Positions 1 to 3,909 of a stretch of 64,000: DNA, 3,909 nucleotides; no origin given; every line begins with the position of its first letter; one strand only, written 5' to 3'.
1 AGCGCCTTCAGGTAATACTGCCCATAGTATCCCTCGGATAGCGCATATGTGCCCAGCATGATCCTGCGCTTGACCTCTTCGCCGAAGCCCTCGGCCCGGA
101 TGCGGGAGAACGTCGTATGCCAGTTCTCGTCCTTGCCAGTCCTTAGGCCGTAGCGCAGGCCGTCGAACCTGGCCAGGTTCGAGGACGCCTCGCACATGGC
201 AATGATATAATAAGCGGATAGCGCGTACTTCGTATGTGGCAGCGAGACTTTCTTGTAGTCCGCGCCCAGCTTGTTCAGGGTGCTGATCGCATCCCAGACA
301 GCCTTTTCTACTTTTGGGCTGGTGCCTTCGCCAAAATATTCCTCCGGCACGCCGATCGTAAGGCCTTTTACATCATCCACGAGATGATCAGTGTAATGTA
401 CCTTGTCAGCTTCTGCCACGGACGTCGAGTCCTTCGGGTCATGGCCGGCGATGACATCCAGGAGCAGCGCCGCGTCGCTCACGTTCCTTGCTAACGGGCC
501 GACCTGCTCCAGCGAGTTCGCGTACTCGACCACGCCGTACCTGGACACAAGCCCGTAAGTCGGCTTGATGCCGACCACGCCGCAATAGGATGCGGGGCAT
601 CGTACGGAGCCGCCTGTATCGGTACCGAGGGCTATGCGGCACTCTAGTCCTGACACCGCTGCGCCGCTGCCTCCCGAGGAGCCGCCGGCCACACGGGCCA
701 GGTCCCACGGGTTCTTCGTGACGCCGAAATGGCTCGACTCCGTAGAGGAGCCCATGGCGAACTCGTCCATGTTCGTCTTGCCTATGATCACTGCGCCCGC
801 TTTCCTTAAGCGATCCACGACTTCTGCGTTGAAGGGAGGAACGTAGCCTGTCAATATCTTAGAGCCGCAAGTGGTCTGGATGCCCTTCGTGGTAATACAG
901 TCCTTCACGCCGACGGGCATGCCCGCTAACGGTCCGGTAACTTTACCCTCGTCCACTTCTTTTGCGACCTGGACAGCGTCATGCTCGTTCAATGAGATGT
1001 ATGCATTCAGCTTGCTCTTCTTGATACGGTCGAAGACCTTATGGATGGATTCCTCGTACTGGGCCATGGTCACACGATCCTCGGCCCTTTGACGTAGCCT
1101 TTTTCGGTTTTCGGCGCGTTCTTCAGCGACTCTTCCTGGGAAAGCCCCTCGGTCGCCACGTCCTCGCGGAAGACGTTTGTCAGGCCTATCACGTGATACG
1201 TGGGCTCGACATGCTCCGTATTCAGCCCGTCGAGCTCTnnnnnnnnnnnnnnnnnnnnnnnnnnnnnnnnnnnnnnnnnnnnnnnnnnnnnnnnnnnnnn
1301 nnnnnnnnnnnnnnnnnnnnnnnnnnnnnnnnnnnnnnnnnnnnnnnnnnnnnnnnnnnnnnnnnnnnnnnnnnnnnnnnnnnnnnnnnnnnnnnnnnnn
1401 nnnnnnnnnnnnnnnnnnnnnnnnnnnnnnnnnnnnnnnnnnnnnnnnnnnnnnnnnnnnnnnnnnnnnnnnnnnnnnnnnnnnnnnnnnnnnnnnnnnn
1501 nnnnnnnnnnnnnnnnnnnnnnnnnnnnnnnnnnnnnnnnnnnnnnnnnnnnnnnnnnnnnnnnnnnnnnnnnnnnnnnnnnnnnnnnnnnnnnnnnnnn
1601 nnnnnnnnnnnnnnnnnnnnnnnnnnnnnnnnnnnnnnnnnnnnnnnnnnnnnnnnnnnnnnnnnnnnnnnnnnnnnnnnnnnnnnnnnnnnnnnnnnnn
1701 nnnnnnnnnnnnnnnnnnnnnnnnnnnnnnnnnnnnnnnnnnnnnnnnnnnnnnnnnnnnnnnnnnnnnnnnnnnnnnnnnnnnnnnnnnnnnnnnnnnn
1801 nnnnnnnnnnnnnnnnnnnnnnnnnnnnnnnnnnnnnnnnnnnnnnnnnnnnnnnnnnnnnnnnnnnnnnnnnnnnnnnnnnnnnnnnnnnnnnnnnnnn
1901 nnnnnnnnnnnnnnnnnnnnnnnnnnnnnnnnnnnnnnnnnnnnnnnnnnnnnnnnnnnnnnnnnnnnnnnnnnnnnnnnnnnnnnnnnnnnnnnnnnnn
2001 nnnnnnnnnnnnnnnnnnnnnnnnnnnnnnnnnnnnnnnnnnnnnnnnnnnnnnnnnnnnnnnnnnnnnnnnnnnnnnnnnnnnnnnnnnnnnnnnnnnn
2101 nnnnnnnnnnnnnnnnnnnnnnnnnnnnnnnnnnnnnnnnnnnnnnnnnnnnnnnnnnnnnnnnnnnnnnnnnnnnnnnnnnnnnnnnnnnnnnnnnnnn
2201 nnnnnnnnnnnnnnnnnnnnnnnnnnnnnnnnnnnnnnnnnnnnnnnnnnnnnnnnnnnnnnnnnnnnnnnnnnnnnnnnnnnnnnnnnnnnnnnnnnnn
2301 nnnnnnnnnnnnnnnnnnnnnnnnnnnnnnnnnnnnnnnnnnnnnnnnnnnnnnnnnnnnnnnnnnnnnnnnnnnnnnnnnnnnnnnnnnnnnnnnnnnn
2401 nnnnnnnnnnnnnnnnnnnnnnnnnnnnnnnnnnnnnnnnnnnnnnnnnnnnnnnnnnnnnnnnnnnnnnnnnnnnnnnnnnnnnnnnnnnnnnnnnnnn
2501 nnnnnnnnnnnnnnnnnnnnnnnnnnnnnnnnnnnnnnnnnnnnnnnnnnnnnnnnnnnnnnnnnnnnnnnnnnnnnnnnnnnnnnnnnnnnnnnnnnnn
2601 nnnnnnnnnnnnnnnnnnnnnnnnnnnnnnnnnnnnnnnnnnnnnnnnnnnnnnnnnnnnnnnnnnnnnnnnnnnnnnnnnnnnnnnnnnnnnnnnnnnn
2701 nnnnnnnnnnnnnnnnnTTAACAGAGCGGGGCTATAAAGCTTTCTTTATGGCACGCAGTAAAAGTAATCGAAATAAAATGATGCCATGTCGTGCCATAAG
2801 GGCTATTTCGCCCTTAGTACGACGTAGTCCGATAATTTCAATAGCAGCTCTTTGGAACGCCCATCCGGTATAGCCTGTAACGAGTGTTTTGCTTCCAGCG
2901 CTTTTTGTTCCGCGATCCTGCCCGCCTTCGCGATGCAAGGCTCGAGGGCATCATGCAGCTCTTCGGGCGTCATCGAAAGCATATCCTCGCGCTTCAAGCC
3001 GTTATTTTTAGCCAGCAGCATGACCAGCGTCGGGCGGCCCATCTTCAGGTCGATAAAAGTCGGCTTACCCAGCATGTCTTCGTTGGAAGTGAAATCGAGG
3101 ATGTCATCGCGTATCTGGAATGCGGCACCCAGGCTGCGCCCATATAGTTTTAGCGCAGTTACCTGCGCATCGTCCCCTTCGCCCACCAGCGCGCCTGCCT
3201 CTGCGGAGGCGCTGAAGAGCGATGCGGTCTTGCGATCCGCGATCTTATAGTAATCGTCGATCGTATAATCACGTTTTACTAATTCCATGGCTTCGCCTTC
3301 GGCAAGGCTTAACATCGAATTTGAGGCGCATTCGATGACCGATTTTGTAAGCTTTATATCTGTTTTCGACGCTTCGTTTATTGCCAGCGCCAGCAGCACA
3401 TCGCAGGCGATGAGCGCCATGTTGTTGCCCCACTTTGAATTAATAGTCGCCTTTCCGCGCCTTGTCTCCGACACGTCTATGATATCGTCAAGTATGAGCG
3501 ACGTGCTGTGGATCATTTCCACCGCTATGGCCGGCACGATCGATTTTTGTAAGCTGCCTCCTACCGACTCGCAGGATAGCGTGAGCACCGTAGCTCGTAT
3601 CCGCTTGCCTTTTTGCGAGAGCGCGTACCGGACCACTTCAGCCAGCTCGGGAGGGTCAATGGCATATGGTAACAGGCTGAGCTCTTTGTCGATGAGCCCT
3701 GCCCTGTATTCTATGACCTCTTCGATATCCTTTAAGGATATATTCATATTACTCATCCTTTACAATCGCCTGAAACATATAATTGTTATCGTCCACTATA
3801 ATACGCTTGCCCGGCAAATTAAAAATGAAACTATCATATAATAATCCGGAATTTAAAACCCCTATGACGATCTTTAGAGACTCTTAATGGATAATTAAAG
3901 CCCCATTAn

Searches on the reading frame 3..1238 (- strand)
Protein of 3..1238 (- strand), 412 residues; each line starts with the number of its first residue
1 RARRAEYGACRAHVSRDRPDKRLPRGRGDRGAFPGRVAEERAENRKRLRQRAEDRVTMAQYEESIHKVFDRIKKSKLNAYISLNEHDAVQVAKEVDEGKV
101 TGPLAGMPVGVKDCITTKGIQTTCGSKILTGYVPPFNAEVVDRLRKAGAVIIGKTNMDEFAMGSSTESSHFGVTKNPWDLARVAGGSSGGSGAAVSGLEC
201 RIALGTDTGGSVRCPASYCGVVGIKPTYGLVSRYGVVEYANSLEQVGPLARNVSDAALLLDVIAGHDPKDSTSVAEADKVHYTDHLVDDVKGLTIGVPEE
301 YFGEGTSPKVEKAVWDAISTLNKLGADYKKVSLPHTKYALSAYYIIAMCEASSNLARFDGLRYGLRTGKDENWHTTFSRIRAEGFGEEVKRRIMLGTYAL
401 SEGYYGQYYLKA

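Call 24: search_protein_families(library=pfam, proteins=[window:3-1238:-], max_evalue=0.01)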
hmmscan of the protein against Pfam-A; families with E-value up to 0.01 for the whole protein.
window:3-1238:- (412 aa): 1 family
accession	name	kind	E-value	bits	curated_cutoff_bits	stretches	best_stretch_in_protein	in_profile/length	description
PF01425.27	Amidase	-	1.2e-127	427.2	27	1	64-412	2-351/445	Amidase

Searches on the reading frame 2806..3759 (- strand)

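Call 40: search_protein_families(library=pfam, proteins=[window:2806-3759:-], max_evalue=0.001)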
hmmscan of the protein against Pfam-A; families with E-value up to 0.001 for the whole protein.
window:2806-3759:- (318 aa): 1 family
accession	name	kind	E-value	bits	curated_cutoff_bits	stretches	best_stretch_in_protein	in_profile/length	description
PF00348.22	polyprenyl_synt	-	4.8e-59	200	27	1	37-255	2-223/251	Polyprenyl synthetase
